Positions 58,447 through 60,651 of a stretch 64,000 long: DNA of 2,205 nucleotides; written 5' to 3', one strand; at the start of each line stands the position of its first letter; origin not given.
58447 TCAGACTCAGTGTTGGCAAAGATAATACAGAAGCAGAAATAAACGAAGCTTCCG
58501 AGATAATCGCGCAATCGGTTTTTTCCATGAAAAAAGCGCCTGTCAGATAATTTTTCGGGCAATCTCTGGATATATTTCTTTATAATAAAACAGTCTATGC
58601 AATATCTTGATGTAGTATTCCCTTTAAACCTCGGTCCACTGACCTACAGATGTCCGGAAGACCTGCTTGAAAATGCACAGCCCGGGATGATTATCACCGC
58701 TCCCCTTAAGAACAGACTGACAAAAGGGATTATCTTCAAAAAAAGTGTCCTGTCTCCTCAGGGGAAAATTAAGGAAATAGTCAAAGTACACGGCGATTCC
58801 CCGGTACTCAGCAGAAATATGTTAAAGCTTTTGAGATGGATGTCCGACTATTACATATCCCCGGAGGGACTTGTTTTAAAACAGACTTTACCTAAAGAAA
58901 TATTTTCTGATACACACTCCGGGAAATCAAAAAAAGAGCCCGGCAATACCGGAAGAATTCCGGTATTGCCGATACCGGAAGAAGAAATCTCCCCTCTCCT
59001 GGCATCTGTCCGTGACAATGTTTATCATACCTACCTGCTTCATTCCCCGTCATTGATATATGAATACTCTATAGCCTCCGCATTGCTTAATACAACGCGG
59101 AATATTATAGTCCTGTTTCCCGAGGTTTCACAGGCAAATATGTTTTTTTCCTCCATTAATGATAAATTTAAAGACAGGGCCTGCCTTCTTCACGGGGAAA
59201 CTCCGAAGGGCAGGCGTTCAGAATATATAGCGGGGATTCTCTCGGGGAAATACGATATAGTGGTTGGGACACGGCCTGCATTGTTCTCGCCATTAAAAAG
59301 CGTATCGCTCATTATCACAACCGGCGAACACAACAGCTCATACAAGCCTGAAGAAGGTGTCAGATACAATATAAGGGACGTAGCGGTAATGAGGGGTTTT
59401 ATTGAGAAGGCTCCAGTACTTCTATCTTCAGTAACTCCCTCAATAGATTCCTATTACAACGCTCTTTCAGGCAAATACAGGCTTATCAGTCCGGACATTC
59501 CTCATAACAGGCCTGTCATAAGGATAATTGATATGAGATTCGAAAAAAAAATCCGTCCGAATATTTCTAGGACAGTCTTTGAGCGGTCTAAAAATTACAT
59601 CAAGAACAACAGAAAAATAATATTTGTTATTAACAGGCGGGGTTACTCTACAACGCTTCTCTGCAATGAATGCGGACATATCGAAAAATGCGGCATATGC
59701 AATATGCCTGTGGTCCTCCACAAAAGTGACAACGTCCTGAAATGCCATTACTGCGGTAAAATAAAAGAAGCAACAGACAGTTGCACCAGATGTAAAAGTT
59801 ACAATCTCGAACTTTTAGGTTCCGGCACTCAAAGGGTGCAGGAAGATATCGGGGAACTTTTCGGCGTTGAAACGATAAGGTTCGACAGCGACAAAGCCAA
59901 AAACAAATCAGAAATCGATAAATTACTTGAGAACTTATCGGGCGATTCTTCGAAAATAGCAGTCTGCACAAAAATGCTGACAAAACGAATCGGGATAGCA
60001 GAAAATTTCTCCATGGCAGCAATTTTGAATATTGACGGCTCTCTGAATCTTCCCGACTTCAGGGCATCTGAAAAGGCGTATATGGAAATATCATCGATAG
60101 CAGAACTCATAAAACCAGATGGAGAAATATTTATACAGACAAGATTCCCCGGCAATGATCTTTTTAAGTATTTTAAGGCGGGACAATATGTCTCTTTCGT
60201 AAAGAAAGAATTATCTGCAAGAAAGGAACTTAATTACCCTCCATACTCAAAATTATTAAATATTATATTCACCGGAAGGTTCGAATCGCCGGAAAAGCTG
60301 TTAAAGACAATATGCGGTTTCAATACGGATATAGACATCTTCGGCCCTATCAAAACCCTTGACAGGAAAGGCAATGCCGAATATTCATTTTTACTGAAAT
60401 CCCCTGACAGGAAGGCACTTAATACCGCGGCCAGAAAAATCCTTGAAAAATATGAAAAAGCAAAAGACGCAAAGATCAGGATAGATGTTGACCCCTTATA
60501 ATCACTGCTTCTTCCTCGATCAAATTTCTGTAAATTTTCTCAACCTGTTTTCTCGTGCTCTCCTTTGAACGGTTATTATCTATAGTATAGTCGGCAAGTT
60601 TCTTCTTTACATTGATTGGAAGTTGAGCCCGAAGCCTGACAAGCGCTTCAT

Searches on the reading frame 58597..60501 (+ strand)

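Call 18: search_protein_families(library=ncbifam, proteins=[window:58597-60501:+], max_evalue=1e-10)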
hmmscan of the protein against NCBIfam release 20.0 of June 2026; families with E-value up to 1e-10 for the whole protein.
window:58597-60501:+ (634 aa): 14 families
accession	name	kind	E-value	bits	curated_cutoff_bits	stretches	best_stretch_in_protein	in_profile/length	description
NF004066.1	PRK05580.1-3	equivalog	1.3e-121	407.3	813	2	161-634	293-786/788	primosomal protein N'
NF004067.0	PRK05580.1-4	equivalog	1.1e-106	357.9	763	1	161-634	244-734/737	primosomal protein N'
TIGR00595.1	priA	equivalog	8.2e-103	344.7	230.35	1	159-634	17-509/509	replication restart helicase PriA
NF004072.0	PRK05580.2-4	equivalog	5.4e-97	325.6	1030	1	9-633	9-644/648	primosomal protein N'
NF004070.0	PRK05580.2-2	equivalog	4.1e-95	319.4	921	1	154-633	233-725/729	primosomal protein N'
NF004065.0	PRK05580.1-1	equivalog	1.5e-89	301.1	858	1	159-633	236-728/731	primosomal protein N'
NF004068.0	PRK05580.1-5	equivalog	5.8e-85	285.9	1249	1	159-632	298-788/795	primosomal protein N'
NF004069.0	PRK05580.2-1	equivalog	3.6e-84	283.3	767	1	3-634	3-609/612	primosomal protein N'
NF004071.0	PRK05580.2-3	equivalog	2.3e-76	257.3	1105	1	155-633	239-731/735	primosomal protein N'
NF011453.0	PRK14873.1-3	equivalog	8.1e-49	166.3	812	1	159-633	191-649/653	primosome assembly protein PriA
NF011452.0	PRK14873.1-2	equivalog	1.9e-36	125.5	980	1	14-588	60-643/708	primosomal protein N'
NF011455.0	PRK14873.1-5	equivalog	1.9e-31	109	969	1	160-585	182-610/675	primosomal protein N'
NF011454.0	PRK14873.1-4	equivalog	1.7e-28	99.3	951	1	160-586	165-589/651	primosomal protein N'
NF011451.0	PRK14873.1-1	equivalog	1.4e-11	43.3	1147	0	340-423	447-529/764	primosome assembly protein PriA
